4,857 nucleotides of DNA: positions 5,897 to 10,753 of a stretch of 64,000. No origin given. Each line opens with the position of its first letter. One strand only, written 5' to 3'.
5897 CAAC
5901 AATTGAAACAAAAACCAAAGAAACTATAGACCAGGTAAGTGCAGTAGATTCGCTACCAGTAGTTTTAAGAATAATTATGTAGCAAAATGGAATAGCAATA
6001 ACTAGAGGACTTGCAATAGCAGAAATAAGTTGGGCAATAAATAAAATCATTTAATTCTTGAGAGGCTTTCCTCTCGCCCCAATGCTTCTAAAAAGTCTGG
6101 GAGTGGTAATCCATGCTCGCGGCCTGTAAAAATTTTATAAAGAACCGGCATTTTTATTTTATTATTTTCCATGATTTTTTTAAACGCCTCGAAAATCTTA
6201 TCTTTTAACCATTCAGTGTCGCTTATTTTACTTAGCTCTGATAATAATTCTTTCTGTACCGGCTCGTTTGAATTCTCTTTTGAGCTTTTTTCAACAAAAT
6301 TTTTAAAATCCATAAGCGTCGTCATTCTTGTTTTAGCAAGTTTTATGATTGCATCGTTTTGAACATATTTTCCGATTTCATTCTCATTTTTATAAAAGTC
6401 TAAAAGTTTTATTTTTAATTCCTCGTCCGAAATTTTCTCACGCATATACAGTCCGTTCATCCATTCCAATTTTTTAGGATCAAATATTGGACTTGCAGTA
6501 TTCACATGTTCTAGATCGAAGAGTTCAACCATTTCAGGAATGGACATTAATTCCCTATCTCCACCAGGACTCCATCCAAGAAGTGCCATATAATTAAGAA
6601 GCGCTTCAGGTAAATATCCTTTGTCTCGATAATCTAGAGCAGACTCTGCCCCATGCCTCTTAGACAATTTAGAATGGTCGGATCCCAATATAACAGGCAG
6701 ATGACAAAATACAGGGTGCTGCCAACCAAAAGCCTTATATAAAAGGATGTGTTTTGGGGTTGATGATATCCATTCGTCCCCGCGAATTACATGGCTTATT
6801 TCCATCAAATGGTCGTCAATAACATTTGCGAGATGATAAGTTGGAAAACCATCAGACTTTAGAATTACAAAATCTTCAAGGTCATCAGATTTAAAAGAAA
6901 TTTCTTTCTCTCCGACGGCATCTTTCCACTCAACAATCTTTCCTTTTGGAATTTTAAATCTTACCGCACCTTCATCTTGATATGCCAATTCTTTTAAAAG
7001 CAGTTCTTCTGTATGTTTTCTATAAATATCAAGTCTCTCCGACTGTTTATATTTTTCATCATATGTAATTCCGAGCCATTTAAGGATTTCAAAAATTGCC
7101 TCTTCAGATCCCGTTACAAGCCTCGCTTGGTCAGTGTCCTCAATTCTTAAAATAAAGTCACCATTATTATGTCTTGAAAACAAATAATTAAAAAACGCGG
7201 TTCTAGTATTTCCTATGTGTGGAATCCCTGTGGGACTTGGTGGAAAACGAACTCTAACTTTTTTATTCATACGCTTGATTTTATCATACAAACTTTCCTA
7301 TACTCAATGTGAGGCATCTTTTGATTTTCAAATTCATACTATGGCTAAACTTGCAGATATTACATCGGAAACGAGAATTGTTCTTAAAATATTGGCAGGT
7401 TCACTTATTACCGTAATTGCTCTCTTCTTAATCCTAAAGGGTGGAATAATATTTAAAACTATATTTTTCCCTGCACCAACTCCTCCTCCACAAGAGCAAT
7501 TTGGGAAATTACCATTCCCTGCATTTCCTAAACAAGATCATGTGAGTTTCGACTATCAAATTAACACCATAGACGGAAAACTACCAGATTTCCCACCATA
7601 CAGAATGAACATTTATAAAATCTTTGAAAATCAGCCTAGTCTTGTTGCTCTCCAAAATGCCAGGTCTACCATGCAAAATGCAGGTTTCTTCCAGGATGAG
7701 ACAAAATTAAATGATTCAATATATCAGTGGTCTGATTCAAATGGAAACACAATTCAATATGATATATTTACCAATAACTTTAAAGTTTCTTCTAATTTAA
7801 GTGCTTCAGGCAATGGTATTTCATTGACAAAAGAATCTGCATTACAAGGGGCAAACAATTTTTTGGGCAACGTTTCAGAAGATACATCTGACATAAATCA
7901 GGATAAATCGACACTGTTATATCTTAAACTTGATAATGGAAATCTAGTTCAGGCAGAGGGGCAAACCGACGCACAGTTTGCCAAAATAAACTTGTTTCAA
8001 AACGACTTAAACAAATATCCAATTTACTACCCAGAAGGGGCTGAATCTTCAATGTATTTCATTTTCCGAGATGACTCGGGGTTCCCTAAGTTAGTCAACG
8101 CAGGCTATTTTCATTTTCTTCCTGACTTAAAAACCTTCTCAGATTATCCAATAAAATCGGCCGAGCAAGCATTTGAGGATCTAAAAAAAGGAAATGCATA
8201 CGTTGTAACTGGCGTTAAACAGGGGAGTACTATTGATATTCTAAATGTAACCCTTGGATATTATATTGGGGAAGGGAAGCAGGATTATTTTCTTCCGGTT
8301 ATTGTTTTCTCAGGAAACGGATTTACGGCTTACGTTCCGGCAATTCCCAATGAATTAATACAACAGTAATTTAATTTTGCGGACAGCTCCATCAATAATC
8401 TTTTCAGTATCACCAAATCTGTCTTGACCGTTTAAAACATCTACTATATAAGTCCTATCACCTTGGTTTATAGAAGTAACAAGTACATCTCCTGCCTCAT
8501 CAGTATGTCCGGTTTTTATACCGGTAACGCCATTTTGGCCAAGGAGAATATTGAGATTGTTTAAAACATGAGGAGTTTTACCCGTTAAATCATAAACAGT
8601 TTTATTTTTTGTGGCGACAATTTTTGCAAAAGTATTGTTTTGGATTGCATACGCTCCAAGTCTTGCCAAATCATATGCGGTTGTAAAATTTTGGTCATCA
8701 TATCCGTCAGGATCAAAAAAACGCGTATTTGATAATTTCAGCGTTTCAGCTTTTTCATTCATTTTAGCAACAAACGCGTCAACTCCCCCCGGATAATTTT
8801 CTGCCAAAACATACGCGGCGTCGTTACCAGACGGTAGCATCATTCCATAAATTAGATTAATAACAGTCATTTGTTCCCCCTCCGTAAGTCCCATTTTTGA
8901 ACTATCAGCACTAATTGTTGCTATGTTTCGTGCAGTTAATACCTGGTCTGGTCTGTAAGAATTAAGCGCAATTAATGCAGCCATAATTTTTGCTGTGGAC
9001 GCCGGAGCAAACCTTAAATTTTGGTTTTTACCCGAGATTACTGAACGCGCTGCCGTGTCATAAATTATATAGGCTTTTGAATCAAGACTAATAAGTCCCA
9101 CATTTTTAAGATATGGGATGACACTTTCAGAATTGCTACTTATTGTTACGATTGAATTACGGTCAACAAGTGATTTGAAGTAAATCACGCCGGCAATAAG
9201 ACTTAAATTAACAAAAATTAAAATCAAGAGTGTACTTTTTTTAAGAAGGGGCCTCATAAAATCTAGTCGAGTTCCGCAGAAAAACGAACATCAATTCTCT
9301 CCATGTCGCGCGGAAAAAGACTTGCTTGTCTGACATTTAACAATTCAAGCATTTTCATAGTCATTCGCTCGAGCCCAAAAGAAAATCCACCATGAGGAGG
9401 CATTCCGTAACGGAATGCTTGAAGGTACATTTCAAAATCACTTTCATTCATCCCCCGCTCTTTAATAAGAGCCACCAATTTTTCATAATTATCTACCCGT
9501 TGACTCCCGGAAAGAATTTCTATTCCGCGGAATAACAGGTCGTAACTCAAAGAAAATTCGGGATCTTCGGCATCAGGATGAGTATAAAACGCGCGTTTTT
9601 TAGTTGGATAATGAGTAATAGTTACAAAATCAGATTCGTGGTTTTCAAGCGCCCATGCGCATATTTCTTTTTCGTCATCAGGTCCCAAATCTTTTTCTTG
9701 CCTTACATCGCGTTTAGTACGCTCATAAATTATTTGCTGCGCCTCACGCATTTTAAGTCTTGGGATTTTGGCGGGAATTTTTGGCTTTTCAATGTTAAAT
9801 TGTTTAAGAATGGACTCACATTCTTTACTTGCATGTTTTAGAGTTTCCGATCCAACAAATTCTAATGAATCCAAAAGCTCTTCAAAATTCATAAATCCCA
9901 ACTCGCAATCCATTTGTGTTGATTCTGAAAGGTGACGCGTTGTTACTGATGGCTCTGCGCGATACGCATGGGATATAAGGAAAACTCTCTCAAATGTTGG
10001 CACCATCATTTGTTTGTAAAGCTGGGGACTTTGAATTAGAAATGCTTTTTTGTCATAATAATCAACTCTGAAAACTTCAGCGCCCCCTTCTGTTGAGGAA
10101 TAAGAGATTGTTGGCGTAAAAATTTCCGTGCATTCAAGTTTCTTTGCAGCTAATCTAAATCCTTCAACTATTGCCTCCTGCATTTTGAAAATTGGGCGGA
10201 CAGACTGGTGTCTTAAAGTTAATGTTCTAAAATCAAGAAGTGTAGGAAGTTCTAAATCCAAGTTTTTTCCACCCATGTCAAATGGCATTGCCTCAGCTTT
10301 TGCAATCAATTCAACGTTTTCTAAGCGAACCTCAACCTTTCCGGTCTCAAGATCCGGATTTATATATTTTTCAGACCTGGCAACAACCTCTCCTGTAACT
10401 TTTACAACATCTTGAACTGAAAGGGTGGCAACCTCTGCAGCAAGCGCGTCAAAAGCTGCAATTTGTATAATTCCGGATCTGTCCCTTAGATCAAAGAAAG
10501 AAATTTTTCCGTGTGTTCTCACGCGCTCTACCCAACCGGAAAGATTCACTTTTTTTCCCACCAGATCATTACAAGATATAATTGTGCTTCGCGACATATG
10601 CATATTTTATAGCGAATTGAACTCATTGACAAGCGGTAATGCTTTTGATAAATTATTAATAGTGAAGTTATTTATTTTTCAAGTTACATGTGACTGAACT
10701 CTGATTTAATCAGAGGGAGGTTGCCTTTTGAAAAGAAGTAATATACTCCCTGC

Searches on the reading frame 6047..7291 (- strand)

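Call 32: search_protein_families(library=pfam, proteins=[window:6047-7291:-], max_evalue=0.0001)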
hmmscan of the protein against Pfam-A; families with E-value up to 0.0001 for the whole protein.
window:6047-7291:- (414 aa): 2 families
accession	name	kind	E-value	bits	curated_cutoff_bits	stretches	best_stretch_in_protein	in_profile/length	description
PF00749.27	tRNA-synt_1c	-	7.7e-89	298.1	23.4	2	109-277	145-314/314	tRNA synthetases class I (E and Q), catalytic domain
PF19269.4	Anticodon_2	-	5.1e-11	43.6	23.6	1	314-414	18-138/141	Anticodon binding domain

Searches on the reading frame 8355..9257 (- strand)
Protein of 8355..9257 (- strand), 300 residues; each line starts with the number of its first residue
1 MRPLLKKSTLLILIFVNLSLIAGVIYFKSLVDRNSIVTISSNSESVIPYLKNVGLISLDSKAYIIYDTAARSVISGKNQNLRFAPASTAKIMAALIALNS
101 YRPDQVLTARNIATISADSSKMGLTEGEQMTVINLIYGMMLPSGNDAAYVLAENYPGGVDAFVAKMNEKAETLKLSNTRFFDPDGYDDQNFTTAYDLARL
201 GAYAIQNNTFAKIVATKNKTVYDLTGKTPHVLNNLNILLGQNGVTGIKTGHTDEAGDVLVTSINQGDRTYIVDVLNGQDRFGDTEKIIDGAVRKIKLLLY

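Call 9: search_protein_families(library=pfam, proteins=[window:8355-9257:-], max_evalue=0.001)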
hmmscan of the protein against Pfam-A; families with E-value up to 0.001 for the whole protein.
window:8355-9257:- (300 aa): 2 families
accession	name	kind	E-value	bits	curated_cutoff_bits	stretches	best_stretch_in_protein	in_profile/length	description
PF00768.25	Peptidase_S11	-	2.9e-48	164.9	27.6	1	57-277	9-237/239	D-alanyl-D-alanine carboxypeptidase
PF13354.11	Beta-lactamase2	-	1.3e-06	28.4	22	1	76-251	14-189/214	Beta-lactamase enzyme family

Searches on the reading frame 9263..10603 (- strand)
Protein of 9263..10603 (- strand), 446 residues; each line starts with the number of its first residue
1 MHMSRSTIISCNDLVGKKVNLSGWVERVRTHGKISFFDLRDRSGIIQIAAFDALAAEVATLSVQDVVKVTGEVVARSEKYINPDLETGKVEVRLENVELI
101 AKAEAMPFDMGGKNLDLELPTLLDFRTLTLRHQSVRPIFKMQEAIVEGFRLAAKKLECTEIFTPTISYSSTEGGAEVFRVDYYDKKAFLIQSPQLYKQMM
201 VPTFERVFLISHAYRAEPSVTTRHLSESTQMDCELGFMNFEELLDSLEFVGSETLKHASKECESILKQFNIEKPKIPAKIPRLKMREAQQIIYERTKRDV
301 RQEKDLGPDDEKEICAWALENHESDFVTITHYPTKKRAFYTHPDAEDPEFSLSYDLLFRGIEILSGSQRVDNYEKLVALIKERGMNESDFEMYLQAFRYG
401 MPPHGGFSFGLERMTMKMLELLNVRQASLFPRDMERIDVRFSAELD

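Call 9: search_protein_families(library=pfam, proteins=[window:9263-10603:-], max_evalue=0.001)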
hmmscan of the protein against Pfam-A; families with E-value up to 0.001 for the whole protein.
window:9263-10603:- (446 aa): 2 families
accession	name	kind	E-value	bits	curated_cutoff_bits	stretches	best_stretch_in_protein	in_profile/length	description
PF00152.25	tRNA-synt_2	-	5.5e-72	242.9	25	1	121-433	4-307/308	tRNA synthetases class II (D, K and N)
PF01336.31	tRNA_anti-codon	-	1.4e-16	60.6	27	1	19-100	1-75/75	OB-fold nucleic acid binding domain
